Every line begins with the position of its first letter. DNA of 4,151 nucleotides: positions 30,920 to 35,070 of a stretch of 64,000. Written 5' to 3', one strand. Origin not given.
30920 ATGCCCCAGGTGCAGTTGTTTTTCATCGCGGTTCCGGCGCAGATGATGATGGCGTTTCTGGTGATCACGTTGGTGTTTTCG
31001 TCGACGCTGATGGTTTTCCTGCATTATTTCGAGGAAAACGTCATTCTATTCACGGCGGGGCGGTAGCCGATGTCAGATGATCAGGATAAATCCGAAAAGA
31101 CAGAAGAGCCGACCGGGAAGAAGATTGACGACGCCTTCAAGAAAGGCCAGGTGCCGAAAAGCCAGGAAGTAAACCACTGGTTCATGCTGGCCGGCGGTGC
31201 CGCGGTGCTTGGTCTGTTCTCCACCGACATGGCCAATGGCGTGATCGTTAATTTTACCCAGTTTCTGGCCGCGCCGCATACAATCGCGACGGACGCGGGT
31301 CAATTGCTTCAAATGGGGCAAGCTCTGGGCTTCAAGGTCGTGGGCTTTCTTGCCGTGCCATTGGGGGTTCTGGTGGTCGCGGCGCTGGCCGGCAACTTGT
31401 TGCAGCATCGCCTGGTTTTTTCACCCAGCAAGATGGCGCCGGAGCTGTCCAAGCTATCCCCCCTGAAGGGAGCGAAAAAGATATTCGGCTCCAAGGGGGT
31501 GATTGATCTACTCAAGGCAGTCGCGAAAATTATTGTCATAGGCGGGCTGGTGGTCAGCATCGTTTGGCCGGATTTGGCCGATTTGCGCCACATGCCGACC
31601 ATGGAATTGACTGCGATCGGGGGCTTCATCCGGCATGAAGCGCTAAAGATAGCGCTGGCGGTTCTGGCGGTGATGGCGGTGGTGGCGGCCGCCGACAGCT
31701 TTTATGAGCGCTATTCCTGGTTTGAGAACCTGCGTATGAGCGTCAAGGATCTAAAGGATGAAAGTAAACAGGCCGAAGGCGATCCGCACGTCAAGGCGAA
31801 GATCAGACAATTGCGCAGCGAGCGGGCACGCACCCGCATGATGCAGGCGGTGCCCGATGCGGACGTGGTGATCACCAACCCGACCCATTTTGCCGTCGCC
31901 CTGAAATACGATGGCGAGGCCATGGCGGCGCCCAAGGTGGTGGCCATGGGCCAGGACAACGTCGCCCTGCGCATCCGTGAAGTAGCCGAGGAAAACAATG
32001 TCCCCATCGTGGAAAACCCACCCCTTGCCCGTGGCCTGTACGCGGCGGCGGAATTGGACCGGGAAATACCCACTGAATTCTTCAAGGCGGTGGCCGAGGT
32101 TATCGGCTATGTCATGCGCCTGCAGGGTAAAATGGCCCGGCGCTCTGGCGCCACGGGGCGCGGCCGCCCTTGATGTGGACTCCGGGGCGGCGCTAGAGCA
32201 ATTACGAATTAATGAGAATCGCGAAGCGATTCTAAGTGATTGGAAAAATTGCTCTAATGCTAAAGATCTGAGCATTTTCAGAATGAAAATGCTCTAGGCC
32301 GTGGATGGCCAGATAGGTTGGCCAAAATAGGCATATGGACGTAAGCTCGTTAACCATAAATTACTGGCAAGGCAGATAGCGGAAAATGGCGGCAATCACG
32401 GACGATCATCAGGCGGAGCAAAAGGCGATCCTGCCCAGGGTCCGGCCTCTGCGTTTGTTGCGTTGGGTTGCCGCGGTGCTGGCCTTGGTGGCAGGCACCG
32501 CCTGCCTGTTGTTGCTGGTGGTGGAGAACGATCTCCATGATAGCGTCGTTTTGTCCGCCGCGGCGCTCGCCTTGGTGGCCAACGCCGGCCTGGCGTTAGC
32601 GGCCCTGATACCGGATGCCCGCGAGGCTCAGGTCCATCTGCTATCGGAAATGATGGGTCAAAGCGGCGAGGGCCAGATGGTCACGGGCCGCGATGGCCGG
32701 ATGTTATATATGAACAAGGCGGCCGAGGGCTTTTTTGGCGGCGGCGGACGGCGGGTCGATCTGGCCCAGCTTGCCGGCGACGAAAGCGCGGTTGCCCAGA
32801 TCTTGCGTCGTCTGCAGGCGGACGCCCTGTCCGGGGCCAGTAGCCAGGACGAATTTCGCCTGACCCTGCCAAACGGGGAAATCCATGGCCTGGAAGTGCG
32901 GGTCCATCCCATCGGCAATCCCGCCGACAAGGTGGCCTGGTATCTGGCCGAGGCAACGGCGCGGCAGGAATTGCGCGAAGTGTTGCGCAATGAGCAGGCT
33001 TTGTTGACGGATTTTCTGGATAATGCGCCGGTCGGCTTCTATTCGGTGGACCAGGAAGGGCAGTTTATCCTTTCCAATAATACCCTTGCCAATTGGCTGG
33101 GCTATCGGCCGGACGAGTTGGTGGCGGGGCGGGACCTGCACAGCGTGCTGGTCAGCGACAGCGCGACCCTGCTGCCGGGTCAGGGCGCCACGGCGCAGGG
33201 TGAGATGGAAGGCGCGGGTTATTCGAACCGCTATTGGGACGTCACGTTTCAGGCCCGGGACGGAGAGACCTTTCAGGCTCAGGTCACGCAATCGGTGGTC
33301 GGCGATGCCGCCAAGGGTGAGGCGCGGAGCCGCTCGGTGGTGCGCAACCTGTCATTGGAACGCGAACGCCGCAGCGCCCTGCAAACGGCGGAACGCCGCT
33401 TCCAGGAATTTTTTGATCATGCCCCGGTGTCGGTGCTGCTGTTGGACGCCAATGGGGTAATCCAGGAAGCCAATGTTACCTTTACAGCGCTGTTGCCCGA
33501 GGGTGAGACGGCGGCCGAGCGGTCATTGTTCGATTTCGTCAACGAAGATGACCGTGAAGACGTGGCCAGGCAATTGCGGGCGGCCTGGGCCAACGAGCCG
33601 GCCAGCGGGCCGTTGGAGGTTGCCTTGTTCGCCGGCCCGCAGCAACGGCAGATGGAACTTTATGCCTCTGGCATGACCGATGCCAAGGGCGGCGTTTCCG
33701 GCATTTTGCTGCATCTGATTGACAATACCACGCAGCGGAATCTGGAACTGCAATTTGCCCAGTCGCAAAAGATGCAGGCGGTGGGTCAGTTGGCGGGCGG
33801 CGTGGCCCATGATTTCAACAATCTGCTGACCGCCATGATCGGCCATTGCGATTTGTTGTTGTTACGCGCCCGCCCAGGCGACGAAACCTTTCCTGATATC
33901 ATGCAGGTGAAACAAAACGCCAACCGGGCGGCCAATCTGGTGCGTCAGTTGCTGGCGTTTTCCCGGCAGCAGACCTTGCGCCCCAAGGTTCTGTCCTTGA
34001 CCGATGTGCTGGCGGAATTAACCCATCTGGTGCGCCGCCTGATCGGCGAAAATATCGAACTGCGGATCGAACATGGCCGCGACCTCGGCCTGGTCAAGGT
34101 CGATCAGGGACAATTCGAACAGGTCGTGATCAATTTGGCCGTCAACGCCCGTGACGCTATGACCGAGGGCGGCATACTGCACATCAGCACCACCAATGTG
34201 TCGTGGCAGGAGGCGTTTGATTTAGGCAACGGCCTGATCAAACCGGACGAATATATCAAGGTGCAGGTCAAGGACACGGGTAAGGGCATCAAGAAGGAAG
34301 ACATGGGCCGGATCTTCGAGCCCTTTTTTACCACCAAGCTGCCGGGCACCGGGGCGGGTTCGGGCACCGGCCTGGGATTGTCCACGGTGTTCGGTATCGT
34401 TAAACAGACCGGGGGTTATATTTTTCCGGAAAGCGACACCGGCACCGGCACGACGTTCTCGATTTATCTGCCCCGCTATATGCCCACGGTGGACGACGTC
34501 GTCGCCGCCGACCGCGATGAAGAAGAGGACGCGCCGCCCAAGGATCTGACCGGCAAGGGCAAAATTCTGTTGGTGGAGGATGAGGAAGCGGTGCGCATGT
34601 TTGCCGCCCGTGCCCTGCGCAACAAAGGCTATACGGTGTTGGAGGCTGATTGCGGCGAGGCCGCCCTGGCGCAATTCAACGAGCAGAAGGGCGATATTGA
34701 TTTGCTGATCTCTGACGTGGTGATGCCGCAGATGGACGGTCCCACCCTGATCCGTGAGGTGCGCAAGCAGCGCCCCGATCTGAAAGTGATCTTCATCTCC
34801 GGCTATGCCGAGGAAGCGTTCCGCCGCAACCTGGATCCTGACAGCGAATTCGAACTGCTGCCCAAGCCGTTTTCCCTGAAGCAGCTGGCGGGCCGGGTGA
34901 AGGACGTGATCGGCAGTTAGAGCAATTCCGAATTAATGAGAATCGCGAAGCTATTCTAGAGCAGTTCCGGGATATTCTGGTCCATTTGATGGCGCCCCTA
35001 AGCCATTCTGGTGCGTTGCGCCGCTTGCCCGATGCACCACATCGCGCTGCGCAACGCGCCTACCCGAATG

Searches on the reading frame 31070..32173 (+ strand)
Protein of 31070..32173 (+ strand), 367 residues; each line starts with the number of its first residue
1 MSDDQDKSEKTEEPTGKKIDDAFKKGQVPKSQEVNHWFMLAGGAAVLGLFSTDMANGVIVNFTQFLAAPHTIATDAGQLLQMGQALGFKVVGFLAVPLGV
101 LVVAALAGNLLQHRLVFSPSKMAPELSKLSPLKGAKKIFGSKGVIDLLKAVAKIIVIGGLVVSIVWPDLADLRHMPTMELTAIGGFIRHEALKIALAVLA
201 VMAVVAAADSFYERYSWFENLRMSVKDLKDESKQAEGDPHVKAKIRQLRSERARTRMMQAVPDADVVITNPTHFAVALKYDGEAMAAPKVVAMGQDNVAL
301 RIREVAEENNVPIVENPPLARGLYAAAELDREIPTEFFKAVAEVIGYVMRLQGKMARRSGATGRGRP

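Call 16: search_protein_families(library=pfam, proteins=[window:31070-32173:+])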
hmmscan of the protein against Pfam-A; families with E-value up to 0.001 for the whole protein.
window:31070-32173:+ (367 aa): 1 family
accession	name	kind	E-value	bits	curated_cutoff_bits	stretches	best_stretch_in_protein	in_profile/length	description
PF01312.24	Bac_export_2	-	1.3e-120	403.1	24.4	1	9-348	2-335/335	FlhB HrpN YscU SpaS Family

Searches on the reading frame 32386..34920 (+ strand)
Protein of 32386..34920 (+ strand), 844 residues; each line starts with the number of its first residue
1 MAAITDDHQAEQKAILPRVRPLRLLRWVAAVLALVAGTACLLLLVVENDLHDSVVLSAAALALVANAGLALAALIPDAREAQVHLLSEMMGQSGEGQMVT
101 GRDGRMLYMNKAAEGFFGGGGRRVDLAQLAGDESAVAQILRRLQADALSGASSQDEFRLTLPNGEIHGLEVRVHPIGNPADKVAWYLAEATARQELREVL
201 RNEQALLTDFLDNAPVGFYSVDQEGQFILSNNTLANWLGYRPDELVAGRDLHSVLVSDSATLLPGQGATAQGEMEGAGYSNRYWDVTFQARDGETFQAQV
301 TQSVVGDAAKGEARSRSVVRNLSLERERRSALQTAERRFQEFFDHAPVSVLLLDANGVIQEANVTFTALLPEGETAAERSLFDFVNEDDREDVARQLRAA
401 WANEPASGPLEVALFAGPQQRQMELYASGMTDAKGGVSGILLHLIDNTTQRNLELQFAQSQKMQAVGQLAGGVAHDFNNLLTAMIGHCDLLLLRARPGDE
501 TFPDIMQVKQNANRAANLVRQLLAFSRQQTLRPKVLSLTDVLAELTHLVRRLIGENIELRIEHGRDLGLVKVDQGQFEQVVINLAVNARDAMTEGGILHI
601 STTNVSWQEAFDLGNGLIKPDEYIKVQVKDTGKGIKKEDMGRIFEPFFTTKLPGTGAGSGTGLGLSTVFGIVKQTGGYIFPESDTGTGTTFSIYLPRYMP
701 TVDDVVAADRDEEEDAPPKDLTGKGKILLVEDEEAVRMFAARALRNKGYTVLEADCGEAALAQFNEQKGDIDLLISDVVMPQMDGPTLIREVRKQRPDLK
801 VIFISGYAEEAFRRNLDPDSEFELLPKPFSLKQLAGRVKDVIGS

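Call 16: search_protein_families(library=pfam, proteins=[window:32386-34920:+])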
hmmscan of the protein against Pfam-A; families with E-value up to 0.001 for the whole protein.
window:32386-34920:+ (844 aa): 7 families
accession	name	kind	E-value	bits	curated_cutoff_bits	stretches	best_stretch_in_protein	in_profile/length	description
PF08448.16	PAS_4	-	5.4e-27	94.6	23.1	2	343-451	1-109/110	PAS fold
PF00072.30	Response_reg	-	1.1e-21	77.5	30.2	1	727-838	1-110/111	Response regulator receiver domain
PF00989.32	PAS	-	3.4e-19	69.3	22.6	2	338-442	2-108/113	PAS fold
PF02518.31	HATPase_c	-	4.1e-19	69.5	26.4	1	573-697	2-109/111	Histidine kinase-, DNA gyrase B-, and HSP90-like ATPase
PF13426.13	PAS_9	-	2.6e-10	40.9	27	0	215-321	1-100/103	PAS domain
PF13188.13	PAS_8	-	2.9e-10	40.1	21.8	0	337-390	1-55/65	PAS domain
PF00512.31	HisKA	-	2.3e-08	34.4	26.9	1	467-529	3-64/66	His Kinase A (phospho-acceptor) domain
